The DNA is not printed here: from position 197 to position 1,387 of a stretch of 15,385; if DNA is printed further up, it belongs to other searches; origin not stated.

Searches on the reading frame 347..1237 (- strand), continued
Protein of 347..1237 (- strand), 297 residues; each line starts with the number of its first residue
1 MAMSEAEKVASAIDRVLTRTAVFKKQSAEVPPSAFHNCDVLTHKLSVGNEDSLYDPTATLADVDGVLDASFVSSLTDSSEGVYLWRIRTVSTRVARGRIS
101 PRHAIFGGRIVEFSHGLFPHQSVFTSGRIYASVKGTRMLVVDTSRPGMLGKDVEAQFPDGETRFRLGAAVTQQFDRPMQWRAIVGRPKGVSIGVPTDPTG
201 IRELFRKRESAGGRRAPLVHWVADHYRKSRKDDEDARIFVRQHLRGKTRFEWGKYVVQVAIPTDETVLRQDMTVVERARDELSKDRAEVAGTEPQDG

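Call 74: find_encoding_contigs(protein=P0024, flank=6000, max_places=2)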
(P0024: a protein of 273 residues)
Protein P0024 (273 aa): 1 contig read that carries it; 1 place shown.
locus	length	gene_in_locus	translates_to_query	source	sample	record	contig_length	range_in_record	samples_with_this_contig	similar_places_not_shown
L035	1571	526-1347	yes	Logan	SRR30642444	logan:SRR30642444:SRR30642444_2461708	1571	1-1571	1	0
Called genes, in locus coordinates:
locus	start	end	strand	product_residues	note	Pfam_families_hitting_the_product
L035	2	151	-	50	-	?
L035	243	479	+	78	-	-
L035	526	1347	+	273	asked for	-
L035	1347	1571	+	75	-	?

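Call 75: search_solved_structures(query=L001:1154-2062:+, max_evalue=0.01, show_alignments=2)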
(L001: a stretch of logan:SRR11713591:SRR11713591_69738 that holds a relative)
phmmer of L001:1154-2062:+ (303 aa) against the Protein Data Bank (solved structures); distinct sequences matched with E-value up to 0.01: 0.

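Call 80: search_protein_families(library=pfam, proteins=[L012:2876-4096:-, L023:3943-5298:+, L018:4617-5984:+, L021:4904-6091:+, L021:6066-7364:+, L027:6697-8013:+, L008:3647-5059:+, L012:1-1413:+, L020:1441-3585:+, L020:3573-5894:+], max_evalue=0.0001)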
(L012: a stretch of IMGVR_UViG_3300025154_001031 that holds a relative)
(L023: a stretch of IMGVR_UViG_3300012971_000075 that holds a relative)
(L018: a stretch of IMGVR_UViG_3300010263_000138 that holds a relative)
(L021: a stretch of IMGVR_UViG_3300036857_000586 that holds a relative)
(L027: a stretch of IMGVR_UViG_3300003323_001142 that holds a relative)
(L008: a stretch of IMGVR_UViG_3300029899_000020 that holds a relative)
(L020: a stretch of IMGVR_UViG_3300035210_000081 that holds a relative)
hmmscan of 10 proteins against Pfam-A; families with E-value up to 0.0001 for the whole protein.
L012:2876-4096:- (407 aa): 3 families
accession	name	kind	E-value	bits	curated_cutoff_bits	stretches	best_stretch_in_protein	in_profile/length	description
PF00589.27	Phage_integrase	-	5.5e-18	65.8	27.1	1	205-388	3-168/172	Phage integrase family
PF14659.12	Phage_int_SAM_3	-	2e-15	57.2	22.6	1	88-141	4-57/58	Phage integrase, N-terminal SAM-like domain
PF14657.12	Arm-DNA-bind_4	-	1.9e-08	34.2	22.3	1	34-77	2-46/47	Arm DNA-binding domain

L023:3943-5298:+ (452 aa): 1 family
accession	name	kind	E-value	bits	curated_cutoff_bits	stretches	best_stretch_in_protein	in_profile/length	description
PF00589.27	Phage_integrase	-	3.3e-23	82.8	27.1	1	241-430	7-166/172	Phage integrase family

L018:4617-5984:+ (456 aa): 3 families
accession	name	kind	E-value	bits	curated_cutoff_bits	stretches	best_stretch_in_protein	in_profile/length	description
PF03796.21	DnaB_C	-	3.4e-59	200.7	27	1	179-431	1-254/255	DnaB-like helicase C terminal domain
PF13481.12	AAA_25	-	6.3e-11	42.7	27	1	187-350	22-187/195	AAA domain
PF00772.26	DnaB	-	1.5e-08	35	23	1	12-106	2-102/103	DnaB-like helicase N terminal domain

L021:4904-6091:+ (396 aa): 2 families
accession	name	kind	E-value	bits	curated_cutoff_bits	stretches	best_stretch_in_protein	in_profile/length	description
PF23639.1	DUF7146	-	8e-18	65.2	27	1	168-273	2-104/105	Domain of unknown function (DUF7146)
PF13362.12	Toprim_3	-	6.1e-12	46.3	27.2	1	291-390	2-94/95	Toprim domain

L021:6066-7364:+ (433 aa): 1 family
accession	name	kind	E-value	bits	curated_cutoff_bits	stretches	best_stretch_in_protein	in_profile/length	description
PF13481.12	AAA_25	-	9.8e-26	91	27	1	49-235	13-194/195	AAA domain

L027:6697-8013:+ (439 aa): 2 families
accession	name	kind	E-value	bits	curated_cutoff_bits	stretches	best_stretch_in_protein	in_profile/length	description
PF00589.27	Phage_integrase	-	8.8e-09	35.8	27.1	1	244-421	4-170/172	Phage integrase family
PF02899.23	Phage_int_SAM_1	-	3.9e-06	27.5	22.3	1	146-218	10-83/83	Phage integrase, N-terminal SAM-like domain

L008:3647-5059:+ (471 aa): 0 families

L012:1-1413:+ (471 aa): 0 families

L020:1441-3585:+ (715 aa): 1 family
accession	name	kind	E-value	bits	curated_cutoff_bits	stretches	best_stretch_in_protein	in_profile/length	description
PF14890.11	Intein_splicing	-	4.8e-08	33.4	35.8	1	438-673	48-155/155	Intein splicing domain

L020:3573-5894:+ (774 aa): 1 family
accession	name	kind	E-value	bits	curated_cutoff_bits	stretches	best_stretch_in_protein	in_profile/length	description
PF16510.12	P22_portal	-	7.1e-160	533.8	26.1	1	32-653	2-593/594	Phage P22-like portal protein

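Call 85: search_protein_families(library=phrogs, proteins=[L001:2072-2833:+, L001:2846-3199:+, L001:3183-3746:+, L001:3820-4857:+, L001:4862-5482:+, L001:5478-6236:+, L001:6241-6840:+, L001:6840-7277:+, L001:7282-7944:+, L001:7944-8588:+], max_evalue=0.001)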
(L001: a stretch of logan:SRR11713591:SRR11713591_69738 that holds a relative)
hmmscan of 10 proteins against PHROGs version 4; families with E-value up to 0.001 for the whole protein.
L001:2072-2833:+ (254 aa): 0 families

L001:2846-3199:+ (118 aa): 0 families

L001:3183-3746:+ (188 aa): 4 families
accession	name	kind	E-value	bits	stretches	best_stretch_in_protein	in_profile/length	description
phrog_1009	-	unknown function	0.00018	22.6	0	87-137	37-94/103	-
phrog_77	-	DNA, RNA and nucleotide metabolism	0.0006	19.4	1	93-175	528-612/967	SbcC-like subunit of palindrome specific endonuclease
phrog_18563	-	unknown function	0.00069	21.3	0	95-160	2-67/77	-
phrog_1272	-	tail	0.00089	18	0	92-178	120-205/1606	tail length tape measure protein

L001:3820-4857:+ (346 aa): 0 families

L001:4862-5482:+ (207 aa): 0 families

L001:5478-6236:+ (253 aa): 0 families

L001:6241-6840:+ (200 aa): 0 families

L001:6840-7277:+ (146 aa): 0 families

L001:7282-7944:+ (221 aa): 0 families

L001:7944-8588:+ (215 aa): 2 families
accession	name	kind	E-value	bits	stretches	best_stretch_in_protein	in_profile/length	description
phrog_547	-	other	1.8e-55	188.7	1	1-195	29-217/245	phosphoesterase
phrog_30537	-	unknown function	4e-06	28.2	1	17-71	2-55/87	-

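Call 88: get_annotated_region(hit=H24, flank=2500)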
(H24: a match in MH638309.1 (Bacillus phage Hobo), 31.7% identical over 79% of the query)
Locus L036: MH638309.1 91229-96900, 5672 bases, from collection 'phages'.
description: Bacillus phage Hobo, complete genome.
organism: Bacillus phage Hobo (NCBI taxid 2301683)
taxonomy: Viruses; Duplodnaviria; Heunggongvirae; Uroviricota; Caudoviricetes; Herelleviridae; Bastillevirinae; Caeruleovirus; Caeruleovirus BM15
host: Bacillus thuringiensis kurstaki; source: soil; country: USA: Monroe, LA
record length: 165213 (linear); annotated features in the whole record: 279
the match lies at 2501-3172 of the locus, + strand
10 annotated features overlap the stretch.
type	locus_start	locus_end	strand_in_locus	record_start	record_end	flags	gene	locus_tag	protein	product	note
CDS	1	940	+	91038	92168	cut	132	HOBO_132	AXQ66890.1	ribonucleoside-diphosphate reductase beta subunit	-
CDS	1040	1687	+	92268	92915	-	133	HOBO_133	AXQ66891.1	hypothetical protein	-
CDS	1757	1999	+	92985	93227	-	134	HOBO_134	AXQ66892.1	hypothetical protein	-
CDS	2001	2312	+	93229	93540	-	135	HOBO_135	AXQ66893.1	hypothetical protein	-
CDS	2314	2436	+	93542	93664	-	136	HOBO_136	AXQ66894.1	hypothetical protein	-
CDS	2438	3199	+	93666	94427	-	137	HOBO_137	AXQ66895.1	nucleotidyltransferase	-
CDS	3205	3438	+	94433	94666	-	138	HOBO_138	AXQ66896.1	hypothetical protein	-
CDS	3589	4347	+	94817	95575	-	139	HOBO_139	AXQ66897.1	hypothetical protein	-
CDS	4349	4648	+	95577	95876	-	140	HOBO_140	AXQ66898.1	DNA binding protein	-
CDS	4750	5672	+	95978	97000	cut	141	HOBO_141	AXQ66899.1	DNA cytosine methyltransferase II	-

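Call 89: get_annotated_region(hit=H23, flank=2500)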
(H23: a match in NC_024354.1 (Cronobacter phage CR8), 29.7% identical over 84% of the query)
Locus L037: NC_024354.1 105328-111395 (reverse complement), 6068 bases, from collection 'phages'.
description: Cronobacter phage CR8, complete genome.
organism: Cronobacter phage CR8 (NCBI taxid 1327934)
taxonomy: Viruses; Duplodnaviria; Heunggongvirae; Uroviricota; Caudoviricetes; Vequintavirinae; Certrevirus; Certrevirus CR8
host: Cronobacter sakazakii ATCC 29544; source: -; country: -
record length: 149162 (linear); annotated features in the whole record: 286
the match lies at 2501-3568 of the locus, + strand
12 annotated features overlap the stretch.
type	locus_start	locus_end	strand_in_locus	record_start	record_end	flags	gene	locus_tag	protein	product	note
CDS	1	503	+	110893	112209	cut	-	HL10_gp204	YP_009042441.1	tRNA nucleotidyltransferase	-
CDS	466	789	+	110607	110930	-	-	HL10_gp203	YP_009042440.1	hypothetical protein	-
CDS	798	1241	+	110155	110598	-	-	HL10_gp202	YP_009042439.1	hydrolase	-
CDS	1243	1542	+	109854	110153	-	-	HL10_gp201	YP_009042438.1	membrane protein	-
CDS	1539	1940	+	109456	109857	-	-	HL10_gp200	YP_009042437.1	hypothetical protein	-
CDS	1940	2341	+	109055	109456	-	-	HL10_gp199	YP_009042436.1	membrane protein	-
CDS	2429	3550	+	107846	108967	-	-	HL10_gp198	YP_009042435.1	nucleotidyltransferase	-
CDS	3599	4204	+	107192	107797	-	-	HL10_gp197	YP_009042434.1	virion structural protein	-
CDS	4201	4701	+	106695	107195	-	-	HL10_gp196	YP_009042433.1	hypothetical protein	-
CDS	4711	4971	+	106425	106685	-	-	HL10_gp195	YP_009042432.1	hypothetical protein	-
CDS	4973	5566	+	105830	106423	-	-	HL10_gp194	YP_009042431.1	histidyl tRNA synthetase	-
CDS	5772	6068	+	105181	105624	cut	-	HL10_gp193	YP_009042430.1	membrane protein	-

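Call 93: list_cluster_members(proteins=[P0001, P0004, P0005, P0006, P0007, P0009, P0011, P0016, P0024, P0031])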
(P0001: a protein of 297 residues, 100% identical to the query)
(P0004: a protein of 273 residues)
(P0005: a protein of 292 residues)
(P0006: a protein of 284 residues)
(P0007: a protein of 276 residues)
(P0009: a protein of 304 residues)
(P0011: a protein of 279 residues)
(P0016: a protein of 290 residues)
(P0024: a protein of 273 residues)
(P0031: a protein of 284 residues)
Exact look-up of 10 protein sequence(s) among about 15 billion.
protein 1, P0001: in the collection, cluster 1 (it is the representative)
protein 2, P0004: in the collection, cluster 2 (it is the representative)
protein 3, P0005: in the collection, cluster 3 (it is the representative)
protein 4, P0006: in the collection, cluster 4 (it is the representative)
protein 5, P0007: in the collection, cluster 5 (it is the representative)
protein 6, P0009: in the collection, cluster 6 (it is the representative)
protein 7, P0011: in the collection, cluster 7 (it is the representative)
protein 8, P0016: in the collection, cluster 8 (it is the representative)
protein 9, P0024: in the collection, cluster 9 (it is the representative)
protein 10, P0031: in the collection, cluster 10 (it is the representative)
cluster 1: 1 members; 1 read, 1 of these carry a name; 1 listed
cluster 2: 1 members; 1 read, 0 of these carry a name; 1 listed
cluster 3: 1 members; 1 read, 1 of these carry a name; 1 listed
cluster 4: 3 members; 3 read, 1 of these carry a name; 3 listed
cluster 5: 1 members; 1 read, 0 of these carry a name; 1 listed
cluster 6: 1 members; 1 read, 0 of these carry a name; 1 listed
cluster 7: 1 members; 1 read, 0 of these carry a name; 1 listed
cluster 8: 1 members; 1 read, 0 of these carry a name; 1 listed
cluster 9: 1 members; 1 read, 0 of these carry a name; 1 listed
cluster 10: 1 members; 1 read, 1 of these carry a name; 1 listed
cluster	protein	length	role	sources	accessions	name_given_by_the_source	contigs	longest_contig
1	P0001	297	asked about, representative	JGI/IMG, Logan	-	hypothetical protein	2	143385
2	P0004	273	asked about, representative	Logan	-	-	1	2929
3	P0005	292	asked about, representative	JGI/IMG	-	hypothetical protein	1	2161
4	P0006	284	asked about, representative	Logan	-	-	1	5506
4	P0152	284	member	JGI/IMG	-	hypothetical protein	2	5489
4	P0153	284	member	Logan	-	-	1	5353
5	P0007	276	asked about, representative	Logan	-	-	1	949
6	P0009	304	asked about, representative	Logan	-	-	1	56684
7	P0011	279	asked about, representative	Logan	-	-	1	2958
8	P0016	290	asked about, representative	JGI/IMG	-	-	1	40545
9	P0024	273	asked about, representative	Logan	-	-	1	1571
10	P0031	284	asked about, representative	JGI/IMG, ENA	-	hypothetical protein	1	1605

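Call 94: find_related_loci(query=A5, collection=viral_contigs, flank=3000)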
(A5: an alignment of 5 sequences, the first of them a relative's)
Query A5 (303 aa) in viral_contigs; peptide patterns used: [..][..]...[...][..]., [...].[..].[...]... (x = any residue, [..] = any of these).
227 stretches matched a pattern; 169 encode a relative of the query (tblastn E <= 1e-3); the best 80 are kept; 80 distinct loci.
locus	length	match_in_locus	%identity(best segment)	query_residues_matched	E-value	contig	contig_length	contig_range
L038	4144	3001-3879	66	3-292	7e-130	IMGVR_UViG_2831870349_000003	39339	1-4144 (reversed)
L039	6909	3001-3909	63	1-299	1e-128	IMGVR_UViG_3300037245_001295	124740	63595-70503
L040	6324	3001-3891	61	1-294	9e-126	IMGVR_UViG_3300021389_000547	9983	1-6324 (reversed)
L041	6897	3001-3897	61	1-299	1e-125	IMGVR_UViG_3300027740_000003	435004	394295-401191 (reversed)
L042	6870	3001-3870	61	1-293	9e-125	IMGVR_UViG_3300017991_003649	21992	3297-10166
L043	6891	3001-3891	58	1-294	4e-122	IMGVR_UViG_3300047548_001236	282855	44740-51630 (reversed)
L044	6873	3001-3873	60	1-295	6e-120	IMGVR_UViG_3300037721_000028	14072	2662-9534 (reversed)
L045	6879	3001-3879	60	1-295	1e-122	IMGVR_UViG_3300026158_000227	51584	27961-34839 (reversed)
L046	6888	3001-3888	59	1-299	8e-118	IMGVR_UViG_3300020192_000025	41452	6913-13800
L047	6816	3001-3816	61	1-275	2e-117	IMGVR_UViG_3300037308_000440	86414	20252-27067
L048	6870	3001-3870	58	3-292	1e-116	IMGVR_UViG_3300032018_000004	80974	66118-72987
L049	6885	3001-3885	57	1-295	7e-116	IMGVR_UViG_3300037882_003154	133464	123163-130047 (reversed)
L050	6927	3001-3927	59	1-302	8e-116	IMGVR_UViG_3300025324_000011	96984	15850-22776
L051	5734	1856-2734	57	1-294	5e-115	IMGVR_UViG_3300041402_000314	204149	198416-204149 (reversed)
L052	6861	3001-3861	59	5-288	2e-114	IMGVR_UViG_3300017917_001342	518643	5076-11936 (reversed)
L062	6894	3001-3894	57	1-296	8e-112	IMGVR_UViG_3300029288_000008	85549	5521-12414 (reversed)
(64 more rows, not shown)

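Call 98: search_solved_structures(query=L045:1694-3013:+, max_evalue=0.00001)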
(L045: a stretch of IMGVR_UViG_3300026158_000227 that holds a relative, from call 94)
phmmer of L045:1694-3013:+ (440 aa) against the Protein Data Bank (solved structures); distinct sequences matched with E-value up to 0.00001: 20.
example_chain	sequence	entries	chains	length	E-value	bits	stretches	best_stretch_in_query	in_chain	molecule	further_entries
6ibp_A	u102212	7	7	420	2.2e-50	175.3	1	4-221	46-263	CCA-adding enzyme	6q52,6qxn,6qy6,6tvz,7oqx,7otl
7otr_A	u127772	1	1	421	2.2e-50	175.3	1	4-221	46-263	CCA-adding protein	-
1miv_A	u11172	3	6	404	4.9e-39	138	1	4-219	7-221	tRNA CCA-adding enzyme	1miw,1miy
3aqm_A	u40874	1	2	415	4.3e-36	128.2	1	2-223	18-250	Poly(A) polymerase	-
3aqk_A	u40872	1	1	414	2e-35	126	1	2-223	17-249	Poly(A) polymerase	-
3aql_A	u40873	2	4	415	2e-35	126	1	2-223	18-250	Poly(A) polymerase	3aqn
4x4w_A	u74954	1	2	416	1.1e-34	123.6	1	13-217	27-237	CCA tRNA nucleotidyltransferase 1, mitochondrial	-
8cbm_E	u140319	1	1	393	1.6e-34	123.1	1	14-217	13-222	CCA tRNA nucleotidyltransferase 1, mitochondrial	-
1ou5_A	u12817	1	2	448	2.6e-34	122.4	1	13-217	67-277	tRNA CCA-adding enzyme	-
3wfo_A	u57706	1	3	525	3.7e-23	85.7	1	258-428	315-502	Poly A polymerase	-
9ns4_A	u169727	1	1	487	1.1e-17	67.6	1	15-222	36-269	tRNA nucleotidyltransferase cca2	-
3wfp_A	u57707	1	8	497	2.7e-17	66.3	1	251-323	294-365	Poly A polymerase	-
3wfr_E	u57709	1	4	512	3.1e-17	66.2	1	251-323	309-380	Poly A polymerase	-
3wfq_E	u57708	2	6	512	3.1e-17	66.1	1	251-323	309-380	Poly A polymerase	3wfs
9ns2_A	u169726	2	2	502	6.4e-13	51.9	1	74-218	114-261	tRNA nucleotidyltransferase cca1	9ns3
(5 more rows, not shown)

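Call 99: search_solved_structures(query=L062:5129-6442:+, max_evalue=0.001)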
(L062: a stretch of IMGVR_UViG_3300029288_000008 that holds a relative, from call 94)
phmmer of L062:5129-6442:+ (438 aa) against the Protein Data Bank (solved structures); distinct sequences matched with E-value up to 0.001: 0.

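Call 100: search_solved_structures(query=L001:7944-8588:+, max_evalue=0.001)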
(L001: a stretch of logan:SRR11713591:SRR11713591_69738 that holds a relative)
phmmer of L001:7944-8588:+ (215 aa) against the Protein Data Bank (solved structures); distinct sequences matched with E-value up to 0.001: 1.
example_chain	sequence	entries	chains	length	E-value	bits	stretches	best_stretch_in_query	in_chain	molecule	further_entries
1xm7_A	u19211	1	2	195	0.00034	23.6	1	3-178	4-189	hypothetical protein aq_1665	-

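Call 101: search_dna_similar(query=L062:5129-6442:+, collection=phages, mode=protein, max_rows=12, max_evalue=1e-10)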
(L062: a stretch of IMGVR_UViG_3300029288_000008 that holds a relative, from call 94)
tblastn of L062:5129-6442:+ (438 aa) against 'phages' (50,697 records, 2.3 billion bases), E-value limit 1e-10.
Records with a match: 379; places in all: 380; records where one place covers at least 80% of the query: 157.
Best place of each record, by identity: <60% 379.
By first word of the organism name: Mycobacterium 296; Microbacterium 27; Gordonia 22; Prevotella 15; Bacillus 8; Alishewanella 2; Synechococcus 2; Vibrio 1; Lysinibacillus 1; Xanthomonas 1; and 4 more.
By host as written in the record: Mycobacterium smegmatis mc2 155 208; Mycobacterium smegmatis mc#155 47; Mycobacterium smegmatis mc2155 20; Gordonia terrae 3612 20; Prevotella sp. 15; Microbacterium foliorum NRRL B-24224 SEA 9; Microbacterium foliorum NRRL B-24224 8; Mycobacterium sp. 7; and 23 more.
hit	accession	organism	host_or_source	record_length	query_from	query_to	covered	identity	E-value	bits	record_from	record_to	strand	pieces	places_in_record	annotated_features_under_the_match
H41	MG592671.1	Vibrio phage 2.275.O._10N.286.54.E11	Vibrio cyclitrophicus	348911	2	426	97%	35.6%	2e-68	241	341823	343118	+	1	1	RNA ligase domain protein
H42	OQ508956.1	Alishewanella phage vB_AspM_Slicko01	Alishewanella sp. SMS8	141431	2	438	100%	34.3%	3e-58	212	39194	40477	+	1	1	putative RNA ligase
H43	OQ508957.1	Alishewanella phage vB_AspM_Slickus01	Alishewanella sp. SMS8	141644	2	438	100%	34.3%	1e-57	210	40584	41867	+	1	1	putative RNA ligase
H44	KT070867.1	Bacillus phage PBC2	Bacillus cereus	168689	2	429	98%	34.4%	3e-57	209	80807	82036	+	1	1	2'-5' RNA ligase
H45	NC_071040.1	Bacillus phage PBC2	Bacillus cereus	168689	2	429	98%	34.4%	3e-57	209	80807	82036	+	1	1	2'-5' RNA ligase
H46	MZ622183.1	Mycobacterium phage Moostard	Mycobacterium smegmatis mc2 155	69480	2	438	100%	33.5%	3e-43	168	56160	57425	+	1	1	84: RNA ligase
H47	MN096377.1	Mycobacterium phage Finnry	Mycobacterium smegmatis mc#155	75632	2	438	100%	33.3%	3e-43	168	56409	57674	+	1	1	86: RNA ligase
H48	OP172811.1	Lysinibacillus phage LC76P1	Lysinibacillus capsici DO76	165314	11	436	97%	34.2%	2e-50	189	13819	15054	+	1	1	hypothetical protein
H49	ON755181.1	Mycobacterium phage DuncansLeg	Mycobacterium smegmatis mc2 155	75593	2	438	100%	33.1%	2e-44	171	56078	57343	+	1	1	86: RNA ligase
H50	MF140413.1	Mycobacterium phage Kingsolomon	Mycobacterium smegmatis mc2 155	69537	2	438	100%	33.1%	4e-43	168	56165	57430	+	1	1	84: RNA ligase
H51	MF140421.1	Mycobacterium phage Nicholas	Mycobacterium smegmatis mc2 155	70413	2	438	100%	33.1%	4e-43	168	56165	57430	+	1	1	84: RNA ligase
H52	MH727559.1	Mycobacterium phage Samty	Mycobacterium smegmatis mc2 155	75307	2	438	100%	33.1%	4e-43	168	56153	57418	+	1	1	85: RNA ligase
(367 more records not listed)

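Call 106: find_encoding_contigs(protein=P0016, flank=10000, max_places=1)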
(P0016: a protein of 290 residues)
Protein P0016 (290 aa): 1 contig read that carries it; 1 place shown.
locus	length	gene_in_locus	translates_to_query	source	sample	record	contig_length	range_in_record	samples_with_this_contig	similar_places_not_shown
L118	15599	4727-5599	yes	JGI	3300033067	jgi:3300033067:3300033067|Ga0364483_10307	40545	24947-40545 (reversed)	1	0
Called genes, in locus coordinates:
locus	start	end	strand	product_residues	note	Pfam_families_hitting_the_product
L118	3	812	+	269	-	?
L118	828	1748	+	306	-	-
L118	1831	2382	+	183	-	PF00486:Trans_reg_C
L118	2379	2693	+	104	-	-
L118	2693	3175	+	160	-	-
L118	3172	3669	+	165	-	-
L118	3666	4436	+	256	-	PF01555:N6_N4_Mtase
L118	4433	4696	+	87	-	-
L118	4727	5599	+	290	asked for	-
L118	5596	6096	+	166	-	-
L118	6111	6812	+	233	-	-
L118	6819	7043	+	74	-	-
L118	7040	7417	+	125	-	-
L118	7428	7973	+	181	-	-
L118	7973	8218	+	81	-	-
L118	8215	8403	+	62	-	-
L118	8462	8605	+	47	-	-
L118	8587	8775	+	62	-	-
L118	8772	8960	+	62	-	-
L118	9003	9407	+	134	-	PF08774:VRR_NUC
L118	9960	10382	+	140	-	-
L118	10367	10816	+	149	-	-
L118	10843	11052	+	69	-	-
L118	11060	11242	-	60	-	-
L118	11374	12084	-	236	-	PF07722:Peptidase_C26, PF00117:GATase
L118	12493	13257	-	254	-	PF12224:Amidoligase_2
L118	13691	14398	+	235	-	-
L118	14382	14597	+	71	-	-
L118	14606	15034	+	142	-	-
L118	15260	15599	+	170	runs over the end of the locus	-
